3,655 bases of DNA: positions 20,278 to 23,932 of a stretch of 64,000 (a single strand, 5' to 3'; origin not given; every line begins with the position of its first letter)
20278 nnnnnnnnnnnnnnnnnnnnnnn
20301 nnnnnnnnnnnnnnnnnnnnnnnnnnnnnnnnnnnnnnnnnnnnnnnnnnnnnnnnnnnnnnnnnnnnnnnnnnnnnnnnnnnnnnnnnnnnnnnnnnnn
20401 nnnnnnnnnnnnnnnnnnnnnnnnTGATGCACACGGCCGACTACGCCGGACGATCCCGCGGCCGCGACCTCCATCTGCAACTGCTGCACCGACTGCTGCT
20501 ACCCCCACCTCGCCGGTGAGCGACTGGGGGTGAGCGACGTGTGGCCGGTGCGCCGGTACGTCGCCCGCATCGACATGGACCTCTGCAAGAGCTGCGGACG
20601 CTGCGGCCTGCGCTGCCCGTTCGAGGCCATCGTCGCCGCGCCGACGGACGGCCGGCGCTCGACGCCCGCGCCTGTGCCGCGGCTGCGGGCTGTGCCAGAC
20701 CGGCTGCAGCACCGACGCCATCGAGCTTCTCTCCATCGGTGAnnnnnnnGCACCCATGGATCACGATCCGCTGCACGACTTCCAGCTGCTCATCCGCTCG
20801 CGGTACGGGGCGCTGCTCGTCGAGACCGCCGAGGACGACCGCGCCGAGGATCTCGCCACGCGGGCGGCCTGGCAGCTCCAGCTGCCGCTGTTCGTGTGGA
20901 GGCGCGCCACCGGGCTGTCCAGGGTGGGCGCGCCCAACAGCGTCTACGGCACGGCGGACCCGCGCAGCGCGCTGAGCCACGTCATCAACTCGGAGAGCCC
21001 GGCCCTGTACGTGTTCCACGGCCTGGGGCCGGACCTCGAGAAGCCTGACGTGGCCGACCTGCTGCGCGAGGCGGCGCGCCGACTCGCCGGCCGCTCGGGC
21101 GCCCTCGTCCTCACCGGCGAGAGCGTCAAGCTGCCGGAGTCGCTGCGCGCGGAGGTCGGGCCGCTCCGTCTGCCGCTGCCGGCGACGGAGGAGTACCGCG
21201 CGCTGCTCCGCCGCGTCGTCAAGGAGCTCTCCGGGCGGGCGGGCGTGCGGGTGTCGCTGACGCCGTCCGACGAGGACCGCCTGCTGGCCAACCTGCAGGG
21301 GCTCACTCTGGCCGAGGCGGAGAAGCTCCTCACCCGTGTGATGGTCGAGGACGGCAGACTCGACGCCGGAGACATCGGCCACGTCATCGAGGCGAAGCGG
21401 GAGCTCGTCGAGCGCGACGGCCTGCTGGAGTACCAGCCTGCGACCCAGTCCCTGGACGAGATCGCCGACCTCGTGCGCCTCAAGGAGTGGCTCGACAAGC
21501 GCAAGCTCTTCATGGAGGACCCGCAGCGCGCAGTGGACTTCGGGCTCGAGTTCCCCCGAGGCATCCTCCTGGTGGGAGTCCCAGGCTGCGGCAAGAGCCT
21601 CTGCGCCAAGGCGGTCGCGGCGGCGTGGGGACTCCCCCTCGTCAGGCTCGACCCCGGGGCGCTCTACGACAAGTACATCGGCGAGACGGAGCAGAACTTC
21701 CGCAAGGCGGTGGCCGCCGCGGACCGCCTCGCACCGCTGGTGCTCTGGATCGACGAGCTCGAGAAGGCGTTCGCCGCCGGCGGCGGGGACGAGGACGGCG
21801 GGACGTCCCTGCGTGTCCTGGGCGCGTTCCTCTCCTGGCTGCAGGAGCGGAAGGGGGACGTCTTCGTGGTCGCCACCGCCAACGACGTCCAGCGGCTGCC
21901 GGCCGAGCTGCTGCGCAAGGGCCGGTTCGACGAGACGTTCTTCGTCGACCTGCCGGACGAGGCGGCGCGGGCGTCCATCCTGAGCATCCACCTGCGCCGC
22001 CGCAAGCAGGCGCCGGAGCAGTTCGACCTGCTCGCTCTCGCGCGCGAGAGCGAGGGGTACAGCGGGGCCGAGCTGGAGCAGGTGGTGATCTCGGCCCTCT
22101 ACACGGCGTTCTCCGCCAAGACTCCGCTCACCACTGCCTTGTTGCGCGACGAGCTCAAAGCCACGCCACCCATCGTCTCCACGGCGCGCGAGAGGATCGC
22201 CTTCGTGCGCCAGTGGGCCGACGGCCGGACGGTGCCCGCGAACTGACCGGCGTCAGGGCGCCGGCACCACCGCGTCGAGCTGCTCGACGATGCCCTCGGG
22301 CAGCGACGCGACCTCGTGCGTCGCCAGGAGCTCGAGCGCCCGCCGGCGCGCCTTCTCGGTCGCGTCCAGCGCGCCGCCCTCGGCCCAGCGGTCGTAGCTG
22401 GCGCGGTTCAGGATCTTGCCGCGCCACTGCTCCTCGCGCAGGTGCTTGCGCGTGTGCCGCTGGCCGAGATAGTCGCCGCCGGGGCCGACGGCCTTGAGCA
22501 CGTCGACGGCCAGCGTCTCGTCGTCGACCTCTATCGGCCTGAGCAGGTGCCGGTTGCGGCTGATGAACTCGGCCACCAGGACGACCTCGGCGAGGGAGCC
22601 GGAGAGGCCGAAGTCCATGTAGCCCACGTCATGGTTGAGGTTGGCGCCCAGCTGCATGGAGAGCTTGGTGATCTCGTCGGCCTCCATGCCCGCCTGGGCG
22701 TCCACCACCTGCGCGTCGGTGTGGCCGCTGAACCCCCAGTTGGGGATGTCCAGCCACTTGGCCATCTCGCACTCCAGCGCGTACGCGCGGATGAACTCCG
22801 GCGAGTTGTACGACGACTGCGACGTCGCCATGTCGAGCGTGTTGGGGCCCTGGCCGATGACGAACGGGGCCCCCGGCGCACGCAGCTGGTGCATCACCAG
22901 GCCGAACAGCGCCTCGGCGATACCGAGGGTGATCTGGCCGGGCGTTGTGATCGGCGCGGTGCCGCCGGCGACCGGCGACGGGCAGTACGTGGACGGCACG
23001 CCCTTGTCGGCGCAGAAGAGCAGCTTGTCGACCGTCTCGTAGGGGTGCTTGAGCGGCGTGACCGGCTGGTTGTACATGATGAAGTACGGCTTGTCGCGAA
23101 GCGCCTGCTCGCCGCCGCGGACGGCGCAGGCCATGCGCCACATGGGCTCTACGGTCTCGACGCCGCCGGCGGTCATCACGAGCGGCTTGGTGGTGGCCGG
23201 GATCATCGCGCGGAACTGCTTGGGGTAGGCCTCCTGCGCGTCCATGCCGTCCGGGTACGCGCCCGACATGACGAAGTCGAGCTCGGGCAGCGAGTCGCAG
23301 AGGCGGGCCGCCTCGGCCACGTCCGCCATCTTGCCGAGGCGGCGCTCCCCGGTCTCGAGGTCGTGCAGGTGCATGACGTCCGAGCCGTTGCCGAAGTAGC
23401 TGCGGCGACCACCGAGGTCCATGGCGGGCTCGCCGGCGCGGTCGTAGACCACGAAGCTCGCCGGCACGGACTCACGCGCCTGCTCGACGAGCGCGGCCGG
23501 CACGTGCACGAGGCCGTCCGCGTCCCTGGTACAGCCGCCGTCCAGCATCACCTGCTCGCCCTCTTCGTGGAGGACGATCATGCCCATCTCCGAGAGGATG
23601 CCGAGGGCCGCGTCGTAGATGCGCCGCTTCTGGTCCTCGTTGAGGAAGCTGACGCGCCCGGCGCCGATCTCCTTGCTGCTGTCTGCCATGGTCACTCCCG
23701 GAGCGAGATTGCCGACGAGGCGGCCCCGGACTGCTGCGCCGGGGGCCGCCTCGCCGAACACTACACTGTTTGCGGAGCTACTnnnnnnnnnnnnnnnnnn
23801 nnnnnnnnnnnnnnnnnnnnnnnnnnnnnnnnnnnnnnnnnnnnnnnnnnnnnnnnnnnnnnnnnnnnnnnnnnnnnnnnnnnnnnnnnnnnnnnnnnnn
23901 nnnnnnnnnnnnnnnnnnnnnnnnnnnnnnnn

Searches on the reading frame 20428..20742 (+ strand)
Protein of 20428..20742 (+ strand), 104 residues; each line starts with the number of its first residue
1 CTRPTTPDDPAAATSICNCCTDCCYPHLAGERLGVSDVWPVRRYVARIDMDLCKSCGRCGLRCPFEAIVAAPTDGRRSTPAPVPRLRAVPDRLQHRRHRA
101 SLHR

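Call 23: search_protein_families(library=pfam, proteins=[window:20428-20742:+], max_evalue=0.001)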
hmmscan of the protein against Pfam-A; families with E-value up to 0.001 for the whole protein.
window:20428-20742:+ (104 aa): 2 families
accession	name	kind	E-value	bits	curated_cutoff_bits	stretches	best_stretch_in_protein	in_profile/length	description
PF00037.32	Fer4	-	2.8e-06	27.3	21.1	1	47-68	2-23/24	4Fe-4S binding domain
PF12837.12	Fer4_6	-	0.00046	20.4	25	1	45-68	1-24/24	4Fe-4S binding domain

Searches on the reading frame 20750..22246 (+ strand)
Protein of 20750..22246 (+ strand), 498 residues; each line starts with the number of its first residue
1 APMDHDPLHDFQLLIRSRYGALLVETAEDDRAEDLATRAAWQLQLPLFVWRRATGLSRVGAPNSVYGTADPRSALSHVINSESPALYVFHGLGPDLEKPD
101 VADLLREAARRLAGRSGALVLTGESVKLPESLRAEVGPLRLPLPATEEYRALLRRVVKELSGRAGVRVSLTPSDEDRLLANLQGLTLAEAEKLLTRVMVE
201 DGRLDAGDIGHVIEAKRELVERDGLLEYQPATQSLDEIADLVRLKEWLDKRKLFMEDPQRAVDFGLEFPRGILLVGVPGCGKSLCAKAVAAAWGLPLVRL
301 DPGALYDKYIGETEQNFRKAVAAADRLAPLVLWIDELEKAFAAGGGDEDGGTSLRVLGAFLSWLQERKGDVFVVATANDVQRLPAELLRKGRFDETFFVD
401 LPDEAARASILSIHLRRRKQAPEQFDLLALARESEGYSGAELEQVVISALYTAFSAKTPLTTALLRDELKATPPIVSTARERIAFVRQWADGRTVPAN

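Call 20: search_protein_families(library=pfam, proteins=[window:20750-22246:+], max_evalue=0.00001)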
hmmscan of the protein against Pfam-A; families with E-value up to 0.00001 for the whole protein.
window:20750-22246:+ (498 aa): 2 families
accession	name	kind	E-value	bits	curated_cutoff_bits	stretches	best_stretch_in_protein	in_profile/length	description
PF00004.35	AAA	-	2.9e-29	102.6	21.2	1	272-400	1-130/131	ATPase family associated with various cellular activities (AAA)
PF17862.7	AAA_lid_3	-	7.9e-08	32.2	27.2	1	425-455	2-32/45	AAA+ lid domain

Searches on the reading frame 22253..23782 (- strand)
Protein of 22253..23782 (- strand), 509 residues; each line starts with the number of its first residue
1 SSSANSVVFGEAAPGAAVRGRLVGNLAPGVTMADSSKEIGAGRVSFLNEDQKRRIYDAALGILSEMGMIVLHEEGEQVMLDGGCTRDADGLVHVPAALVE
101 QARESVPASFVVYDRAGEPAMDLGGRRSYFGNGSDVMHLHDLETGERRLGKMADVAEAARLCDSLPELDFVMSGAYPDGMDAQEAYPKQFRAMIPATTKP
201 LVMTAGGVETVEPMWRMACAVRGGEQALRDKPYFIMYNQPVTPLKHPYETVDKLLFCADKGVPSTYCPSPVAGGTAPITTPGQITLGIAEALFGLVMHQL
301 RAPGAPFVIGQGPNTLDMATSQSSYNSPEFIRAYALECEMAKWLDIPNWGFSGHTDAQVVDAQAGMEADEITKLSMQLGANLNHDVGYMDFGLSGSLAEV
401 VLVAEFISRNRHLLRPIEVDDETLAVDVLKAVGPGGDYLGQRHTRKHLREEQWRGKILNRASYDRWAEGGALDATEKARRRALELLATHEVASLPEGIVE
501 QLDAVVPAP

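Call 20: search_protein_families(library=pfam, proteins=[window:22253-23782:-], max_evalue=0.00001)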
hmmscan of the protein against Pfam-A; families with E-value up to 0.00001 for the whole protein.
window:22253-23782:- (509 aa): 1 family
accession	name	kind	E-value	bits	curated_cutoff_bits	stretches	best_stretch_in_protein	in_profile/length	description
PF06253.16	MTTB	-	4.2e-77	259.7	25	1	43-505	30-491/500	Trimethylamine methyltransferase (MTTB)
